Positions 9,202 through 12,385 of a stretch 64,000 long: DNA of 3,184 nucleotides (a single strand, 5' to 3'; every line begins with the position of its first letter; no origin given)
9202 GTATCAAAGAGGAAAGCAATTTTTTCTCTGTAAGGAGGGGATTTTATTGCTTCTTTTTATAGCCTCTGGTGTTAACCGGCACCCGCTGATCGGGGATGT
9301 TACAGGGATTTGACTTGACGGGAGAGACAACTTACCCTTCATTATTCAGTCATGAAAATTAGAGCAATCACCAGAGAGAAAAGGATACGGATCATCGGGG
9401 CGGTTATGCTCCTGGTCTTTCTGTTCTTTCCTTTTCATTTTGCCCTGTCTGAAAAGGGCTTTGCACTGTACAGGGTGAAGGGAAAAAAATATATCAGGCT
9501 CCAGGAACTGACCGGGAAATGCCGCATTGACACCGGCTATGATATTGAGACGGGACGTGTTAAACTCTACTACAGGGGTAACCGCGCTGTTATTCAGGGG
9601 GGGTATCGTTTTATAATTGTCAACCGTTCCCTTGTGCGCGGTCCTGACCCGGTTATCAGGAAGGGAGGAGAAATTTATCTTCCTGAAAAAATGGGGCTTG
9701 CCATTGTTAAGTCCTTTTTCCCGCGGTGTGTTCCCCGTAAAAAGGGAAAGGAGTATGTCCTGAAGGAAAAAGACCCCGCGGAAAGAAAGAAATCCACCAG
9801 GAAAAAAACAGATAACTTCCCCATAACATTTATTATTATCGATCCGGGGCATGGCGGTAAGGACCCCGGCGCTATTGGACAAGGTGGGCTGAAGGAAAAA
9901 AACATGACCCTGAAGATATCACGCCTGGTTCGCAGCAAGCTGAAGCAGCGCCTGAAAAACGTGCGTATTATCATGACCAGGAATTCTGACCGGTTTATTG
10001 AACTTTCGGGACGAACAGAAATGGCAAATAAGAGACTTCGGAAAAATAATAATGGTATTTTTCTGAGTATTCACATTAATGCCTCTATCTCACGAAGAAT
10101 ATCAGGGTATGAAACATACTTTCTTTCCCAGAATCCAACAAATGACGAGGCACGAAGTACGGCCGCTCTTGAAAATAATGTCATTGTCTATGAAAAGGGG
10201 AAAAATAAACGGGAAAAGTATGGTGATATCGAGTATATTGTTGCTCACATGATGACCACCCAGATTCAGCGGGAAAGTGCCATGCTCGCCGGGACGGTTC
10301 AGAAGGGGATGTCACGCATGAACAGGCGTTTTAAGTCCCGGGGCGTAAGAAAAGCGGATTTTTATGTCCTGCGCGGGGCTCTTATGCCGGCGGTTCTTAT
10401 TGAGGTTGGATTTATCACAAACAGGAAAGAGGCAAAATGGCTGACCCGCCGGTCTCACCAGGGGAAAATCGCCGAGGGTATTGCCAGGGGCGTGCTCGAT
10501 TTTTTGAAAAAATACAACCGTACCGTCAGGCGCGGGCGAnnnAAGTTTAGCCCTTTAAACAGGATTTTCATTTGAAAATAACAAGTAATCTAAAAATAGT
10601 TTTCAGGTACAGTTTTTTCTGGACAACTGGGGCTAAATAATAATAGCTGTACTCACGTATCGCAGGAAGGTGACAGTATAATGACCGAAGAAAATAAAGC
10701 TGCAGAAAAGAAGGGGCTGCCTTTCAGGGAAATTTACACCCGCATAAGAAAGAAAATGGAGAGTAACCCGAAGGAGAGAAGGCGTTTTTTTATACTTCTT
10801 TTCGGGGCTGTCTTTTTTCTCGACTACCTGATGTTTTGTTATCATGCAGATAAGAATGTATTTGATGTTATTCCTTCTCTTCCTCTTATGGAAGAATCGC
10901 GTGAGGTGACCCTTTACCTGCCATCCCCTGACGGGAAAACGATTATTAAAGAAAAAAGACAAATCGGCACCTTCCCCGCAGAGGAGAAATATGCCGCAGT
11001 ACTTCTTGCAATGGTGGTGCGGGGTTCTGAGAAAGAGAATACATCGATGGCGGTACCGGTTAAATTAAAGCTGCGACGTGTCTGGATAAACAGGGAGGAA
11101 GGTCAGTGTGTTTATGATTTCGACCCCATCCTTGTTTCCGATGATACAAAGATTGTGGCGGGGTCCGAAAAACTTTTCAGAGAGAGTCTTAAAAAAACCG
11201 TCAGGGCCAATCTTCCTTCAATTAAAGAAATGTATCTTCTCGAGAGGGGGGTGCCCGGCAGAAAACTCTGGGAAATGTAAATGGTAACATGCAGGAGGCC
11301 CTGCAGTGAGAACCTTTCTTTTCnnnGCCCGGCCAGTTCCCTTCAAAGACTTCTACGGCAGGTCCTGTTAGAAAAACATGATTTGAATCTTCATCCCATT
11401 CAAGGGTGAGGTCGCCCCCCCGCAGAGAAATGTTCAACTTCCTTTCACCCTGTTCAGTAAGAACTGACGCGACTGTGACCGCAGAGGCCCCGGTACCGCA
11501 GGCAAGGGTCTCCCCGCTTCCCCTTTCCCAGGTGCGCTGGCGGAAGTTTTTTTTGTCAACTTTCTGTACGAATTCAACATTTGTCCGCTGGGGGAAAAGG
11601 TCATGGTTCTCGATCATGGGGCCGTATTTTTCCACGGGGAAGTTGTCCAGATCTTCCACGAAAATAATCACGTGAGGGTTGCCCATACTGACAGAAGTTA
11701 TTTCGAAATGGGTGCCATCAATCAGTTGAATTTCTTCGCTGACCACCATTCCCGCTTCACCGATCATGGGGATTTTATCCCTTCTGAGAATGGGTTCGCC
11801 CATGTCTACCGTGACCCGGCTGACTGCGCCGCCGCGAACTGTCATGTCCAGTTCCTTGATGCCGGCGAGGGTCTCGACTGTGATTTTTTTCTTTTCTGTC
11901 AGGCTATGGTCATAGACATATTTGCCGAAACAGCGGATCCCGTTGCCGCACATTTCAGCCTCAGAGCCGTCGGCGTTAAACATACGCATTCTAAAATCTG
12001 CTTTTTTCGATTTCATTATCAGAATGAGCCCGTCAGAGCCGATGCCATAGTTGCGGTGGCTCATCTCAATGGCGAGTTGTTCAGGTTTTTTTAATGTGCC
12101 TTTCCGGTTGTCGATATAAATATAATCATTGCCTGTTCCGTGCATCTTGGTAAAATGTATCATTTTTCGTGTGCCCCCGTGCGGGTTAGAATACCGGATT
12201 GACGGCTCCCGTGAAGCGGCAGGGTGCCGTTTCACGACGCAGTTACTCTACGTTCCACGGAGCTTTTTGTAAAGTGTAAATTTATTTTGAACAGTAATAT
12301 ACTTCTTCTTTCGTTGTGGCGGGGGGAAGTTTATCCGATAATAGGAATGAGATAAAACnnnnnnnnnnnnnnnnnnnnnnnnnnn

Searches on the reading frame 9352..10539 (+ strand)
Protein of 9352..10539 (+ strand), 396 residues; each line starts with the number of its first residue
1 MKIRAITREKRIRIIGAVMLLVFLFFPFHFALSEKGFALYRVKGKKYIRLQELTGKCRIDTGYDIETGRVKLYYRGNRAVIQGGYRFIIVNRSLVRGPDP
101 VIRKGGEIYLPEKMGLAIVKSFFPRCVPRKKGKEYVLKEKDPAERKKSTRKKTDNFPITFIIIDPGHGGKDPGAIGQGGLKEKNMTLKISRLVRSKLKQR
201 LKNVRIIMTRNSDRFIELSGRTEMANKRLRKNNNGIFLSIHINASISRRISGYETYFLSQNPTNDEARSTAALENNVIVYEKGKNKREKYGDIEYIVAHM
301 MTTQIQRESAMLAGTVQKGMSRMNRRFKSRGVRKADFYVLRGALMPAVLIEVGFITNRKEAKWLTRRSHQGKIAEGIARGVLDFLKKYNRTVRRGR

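Call 49: search_protein_families(library=pfam, proteins=[window:9352-10539:+], max_evalue=0.00001)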
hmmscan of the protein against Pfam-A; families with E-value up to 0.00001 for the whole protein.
window:9352-10539:+ (396 aa): 1 family
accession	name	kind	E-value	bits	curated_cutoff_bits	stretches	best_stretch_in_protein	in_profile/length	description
PF01520.23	Amidase_3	-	5.2e-51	173.6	27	1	161-381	1-172/174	N-acetylmuramoyl-L-alanine amidase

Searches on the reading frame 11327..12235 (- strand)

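Call 49: search_protein_families(library=pfam, proteins=[window:11327-12235:-], max_evalue=0.00001)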
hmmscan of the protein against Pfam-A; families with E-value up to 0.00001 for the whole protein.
window:11327-12235:- (303 aa): 2 families
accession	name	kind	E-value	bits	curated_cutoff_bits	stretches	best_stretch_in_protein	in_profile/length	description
PF01678.24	DAP_epimerase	-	3e-69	231.1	34.7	2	28-148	1-118/121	Diaminopimelate epimerase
PF02567.21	PhzC-PhzF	-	3.2e-06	27.3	27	1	74-299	46-281/281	Phenazine biosynthesis-like protein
